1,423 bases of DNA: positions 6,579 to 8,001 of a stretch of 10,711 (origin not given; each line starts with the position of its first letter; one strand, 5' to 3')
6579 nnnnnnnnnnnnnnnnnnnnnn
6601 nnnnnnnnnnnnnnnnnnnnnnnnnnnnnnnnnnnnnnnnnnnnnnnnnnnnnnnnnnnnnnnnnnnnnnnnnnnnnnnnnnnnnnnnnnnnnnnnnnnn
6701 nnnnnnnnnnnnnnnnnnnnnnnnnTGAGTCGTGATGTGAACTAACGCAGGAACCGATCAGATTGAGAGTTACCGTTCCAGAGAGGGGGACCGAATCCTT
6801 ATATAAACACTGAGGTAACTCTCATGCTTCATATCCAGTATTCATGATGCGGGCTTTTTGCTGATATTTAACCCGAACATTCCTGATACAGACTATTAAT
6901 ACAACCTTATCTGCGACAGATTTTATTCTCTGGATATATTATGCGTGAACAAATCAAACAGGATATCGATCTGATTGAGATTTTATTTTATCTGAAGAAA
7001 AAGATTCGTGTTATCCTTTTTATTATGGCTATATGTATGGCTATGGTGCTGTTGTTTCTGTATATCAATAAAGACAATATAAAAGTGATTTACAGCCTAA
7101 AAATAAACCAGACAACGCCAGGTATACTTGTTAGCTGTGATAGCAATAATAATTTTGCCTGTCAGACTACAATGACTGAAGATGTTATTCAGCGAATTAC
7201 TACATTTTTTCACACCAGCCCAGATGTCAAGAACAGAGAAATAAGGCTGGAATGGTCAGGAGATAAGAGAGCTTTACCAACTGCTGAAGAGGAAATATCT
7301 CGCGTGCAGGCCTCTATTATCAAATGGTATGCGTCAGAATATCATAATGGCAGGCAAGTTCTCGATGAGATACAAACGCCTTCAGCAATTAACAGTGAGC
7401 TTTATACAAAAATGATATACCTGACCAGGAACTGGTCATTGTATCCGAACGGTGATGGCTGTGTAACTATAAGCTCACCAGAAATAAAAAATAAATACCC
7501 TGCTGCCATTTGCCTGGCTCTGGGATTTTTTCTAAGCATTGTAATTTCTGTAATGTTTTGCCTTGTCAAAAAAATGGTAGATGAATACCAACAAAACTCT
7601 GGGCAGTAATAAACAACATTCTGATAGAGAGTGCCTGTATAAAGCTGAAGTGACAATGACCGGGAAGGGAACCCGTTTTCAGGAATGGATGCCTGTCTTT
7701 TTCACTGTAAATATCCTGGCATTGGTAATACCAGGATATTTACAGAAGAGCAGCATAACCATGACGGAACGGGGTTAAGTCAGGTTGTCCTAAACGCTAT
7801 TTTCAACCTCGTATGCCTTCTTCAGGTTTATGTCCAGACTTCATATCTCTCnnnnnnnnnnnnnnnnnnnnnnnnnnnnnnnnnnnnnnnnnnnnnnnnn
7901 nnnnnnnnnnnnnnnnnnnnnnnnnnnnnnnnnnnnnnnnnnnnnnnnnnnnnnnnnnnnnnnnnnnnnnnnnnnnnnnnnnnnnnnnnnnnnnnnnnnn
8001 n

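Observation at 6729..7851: ykgH is an AT-rich gene of unknown function wedged between two GC-richer metabolic operons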

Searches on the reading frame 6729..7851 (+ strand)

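Call 97: search_protein_families(proteins=[L002:5827-6585:+], library=ncbifam, max_evalue=0.00001)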
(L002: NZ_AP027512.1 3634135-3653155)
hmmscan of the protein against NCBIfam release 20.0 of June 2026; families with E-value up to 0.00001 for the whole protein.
L002:5827-6585:+ (253 aa): 0 families

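Call 106: profile_search(protein=L002:5827-6585:+)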
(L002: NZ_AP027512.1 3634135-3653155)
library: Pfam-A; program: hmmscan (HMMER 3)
A. the first sequence (253 residues): domains with independent E <= 10: 0; with E <= 0.001: 0
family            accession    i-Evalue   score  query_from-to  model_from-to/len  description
(no Pfam family matches the first sequence, even at E <= 10)
